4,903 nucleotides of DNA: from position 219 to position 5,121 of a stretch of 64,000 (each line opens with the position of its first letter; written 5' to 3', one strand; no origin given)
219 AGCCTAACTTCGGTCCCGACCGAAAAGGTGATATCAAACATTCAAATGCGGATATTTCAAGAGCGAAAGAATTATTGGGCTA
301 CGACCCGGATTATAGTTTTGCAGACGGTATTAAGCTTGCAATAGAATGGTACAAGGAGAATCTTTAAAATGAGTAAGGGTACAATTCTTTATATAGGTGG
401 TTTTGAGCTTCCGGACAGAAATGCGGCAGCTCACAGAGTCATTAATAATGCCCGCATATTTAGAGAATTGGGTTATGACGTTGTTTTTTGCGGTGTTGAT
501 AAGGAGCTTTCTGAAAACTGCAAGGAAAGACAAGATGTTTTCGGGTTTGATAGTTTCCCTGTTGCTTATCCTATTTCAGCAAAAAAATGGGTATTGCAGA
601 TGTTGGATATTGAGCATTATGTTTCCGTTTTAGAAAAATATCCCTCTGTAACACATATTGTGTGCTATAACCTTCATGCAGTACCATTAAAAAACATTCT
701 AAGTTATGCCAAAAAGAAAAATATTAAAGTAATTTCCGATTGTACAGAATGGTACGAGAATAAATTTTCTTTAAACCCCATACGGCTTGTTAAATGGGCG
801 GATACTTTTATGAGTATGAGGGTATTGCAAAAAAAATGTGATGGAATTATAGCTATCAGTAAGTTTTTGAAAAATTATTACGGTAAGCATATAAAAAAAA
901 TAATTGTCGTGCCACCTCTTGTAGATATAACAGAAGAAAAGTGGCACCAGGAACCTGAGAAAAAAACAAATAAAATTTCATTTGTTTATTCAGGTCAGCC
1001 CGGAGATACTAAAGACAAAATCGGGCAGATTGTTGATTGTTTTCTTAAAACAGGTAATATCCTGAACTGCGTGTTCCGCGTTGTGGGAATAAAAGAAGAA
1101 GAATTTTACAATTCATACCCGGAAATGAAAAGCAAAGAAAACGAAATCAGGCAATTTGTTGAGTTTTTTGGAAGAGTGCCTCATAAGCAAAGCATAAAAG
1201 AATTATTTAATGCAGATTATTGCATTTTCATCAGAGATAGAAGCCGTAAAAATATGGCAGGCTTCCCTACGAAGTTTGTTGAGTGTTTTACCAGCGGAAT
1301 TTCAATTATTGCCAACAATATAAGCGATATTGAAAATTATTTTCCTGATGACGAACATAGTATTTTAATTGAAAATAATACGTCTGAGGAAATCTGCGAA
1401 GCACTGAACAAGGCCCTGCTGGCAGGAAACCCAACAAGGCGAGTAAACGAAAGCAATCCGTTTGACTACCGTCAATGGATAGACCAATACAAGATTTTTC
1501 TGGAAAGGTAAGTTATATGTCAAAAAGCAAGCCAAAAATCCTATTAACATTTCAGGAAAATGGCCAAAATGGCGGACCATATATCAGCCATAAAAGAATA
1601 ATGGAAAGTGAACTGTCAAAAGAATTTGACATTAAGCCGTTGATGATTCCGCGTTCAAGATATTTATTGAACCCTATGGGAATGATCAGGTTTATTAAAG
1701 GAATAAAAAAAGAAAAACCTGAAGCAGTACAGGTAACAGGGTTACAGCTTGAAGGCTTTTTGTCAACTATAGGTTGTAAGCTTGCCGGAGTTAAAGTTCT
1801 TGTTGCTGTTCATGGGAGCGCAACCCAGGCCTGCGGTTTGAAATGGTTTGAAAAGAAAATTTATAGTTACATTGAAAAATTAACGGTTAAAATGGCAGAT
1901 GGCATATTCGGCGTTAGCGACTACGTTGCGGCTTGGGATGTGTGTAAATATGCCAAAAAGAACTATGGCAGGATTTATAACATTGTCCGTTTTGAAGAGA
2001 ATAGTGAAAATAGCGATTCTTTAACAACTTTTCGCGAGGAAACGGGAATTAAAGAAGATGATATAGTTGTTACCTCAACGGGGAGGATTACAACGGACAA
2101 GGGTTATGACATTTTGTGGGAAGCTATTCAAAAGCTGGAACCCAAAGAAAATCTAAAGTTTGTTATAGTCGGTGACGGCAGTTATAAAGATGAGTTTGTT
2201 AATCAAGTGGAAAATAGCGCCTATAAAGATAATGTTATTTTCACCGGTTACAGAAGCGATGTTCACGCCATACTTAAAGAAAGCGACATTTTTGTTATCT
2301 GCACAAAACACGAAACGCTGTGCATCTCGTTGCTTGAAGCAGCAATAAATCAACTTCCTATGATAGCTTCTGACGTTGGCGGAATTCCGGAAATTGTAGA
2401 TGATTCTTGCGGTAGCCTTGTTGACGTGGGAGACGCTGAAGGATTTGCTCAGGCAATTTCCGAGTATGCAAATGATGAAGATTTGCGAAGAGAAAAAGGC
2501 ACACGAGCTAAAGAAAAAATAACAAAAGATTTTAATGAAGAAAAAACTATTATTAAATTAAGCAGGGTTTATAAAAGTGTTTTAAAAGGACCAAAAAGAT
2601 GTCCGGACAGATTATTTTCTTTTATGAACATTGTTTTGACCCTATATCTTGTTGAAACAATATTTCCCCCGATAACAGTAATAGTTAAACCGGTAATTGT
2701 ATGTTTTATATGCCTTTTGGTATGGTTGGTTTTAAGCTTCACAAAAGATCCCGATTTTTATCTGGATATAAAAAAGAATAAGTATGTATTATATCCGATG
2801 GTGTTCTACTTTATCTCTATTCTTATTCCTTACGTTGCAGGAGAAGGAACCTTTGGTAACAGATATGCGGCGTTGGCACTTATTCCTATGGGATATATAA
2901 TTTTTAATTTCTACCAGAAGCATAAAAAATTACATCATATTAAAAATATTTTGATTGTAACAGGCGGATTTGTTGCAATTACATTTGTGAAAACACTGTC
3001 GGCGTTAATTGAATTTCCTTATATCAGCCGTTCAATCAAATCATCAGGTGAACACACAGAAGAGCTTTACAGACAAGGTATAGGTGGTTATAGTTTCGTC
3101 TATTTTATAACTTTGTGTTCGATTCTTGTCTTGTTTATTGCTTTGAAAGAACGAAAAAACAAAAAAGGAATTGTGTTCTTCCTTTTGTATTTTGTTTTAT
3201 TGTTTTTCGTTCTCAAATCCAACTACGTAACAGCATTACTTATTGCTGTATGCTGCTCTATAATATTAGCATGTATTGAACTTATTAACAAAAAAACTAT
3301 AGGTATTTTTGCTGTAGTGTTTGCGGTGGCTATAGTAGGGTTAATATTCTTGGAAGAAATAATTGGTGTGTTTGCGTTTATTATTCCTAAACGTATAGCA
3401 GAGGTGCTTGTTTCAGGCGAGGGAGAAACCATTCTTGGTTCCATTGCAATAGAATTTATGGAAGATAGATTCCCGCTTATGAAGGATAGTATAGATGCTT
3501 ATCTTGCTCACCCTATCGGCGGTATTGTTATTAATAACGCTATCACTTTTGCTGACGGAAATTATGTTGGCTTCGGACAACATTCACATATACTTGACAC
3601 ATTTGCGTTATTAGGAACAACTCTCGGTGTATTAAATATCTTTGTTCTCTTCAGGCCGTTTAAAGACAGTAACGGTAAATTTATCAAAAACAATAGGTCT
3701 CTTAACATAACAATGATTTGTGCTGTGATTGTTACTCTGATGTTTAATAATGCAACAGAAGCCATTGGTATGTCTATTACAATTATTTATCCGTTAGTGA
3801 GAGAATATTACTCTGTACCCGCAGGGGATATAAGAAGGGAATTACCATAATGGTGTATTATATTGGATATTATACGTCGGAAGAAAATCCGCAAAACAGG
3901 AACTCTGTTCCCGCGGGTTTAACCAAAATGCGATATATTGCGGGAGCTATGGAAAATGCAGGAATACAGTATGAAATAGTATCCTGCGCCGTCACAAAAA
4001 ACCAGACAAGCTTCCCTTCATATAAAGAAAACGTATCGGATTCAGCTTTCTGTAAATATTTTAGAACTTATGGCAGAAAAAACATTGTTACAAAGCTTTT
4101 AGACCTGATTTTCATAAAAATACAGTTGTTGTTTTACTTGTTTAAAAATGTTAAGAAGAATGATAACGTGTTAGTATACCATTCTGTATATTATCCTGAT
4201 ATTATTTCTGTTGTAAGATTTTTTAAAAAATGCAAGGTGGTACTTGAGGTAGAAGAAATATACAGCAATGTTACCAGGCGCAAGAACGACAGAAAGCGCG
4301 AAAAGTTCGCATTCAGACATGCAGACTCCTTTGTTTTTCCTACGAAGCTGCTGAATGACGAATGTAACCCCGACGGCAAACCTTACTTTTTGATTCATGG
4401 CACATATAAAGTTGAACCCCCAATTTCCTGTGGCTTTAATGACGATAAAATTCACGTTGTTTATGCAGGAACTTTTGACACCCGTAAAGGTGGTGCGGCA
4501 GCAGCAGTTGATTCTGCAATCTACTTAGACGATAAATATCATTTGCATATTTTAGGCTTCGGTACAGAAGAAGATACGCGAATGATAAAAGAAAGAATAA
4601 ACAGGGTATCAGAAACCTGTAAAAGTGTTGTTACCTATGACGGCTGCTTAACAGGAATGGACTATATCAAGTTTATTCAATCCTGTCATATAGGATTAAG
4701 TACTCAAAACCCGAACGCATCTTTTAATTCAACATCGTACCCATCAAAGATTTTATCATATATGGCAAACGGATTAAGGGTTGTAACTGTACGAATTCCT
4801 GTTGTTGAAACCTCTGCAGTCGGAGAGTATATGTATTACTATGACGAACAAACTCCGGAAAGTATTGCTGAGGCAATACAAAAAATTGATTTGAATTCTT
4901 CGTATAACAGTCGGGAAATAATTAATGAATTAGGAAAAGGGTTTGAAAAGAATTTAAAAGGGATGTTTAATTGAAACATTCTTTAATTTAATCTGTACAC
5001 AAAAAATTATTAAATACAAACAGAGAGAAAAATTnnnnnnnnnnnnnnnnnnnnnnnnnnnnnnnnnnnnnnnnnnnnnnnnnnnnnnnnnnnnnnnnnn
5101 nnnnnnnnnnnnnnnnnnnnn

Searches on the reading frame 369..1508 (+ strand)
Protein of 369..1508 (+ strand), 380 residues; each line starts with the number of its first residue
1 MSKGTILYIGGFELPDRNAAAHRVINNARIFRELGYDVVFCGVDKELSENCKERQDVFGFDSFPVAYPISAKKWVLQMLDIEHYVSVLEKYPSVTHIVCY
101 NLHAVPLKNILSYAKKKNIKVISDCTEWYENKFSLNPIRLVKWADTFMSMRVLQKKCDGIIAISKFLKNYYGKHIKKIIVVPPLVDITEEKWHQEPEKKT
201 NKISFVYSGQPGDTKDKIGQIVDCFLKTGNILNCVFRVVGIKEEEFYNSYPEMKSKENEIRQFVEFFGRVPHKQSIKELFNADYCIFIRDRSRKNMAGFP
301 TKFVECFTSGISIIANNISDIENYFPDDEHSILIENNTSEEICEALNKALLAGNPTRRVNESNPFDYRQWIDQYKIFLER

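Call 87: search_protein_families(library=pfam, proteins=[window:369-1508:+], max_evalue=0.00001)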
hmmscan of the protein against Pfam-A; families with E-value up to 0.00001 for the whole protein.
window:369-1508:+ (380 aa): 2 families
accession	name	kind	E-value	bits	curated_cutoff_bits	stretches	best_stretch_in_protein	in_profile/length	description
PF00534.26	Glycos_transf_1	-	4.6e-10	39.8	26.4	1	190-359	3-165/172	Glycosyl transferases group 1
PF13692.12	Glyco_trans_1_4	-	2e-07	31.8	27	1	231-350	32-140/142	Glycosyl transferases group 1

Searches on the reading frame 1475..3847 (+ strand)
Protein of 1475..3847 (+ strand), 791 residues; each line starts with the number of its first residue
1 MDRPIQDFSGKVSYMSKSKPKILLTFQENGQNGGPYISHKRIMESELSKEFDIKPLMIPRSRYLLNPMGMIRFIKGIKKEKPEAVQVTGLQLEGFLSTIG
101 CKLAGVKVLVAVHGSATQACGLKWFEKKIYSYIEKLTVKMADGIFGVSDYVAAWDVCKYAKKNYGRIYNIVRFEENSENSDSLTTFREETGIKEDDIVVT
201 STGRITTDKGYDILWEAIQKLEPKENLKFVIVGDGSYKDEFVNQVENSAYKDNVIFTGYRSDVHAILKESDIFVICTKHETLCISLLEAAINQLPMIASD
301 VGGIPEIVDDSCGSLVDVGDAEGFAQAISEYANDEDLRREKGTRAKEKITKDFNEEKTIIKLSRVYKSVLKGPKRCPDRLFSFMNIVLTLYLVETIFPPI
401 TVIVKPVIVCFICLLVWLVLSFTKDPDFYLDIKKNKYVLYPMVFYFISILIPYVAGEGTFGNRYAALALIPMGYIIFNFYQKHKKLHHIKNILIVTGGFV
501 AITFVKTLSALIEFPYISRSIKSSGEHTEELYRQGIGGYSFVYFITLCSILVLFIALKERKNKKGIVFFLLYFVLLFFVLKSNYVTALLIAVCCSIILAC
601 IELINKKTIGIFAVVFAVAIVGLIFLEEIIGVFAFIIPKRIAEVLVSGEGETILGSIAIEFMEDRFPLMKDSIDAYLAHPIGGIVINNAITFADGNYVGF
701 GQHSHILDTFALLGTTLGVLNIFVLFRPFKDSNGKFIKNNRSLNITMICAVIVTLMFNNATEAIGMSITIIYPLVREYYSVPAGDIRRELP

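Call 87: search_protein_families(library=pfam, proteins=[window:1475-3847:+], max_evalue=0.00001)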
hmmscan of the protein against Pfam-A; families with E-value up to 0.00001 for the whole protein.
window:1475-3847:+ (791 aa): 2 families
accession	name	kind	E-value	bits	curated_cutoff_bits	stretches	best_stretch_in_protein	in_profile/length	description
PF00534.26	Glycos_transf_1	-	9.3e-37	126.6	26.4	1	185-347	4-171/172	Glycosyl transferases group 1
PF13692.12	Glyco_trans_1_4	-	1.6e-30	106.7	27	1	198-334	3-142/142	Glycosyl transferases group 1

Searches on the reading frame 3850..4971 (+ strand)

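Call 87: search_protein_families(library=pfam, proteins=[window:3850-4971:+], max_evalue=0.00001)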
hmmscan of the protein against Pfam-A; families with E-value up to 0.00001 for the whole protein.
window:3850-4971:+ (374 aa): 1 family
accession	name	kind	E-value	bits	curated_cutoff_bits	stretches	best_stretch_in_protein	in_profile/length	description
PF13692.12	Glyco_trans_1_4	-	6.9e-06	26.8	27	0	202-345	3-138/142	Glycosyl transferases group 1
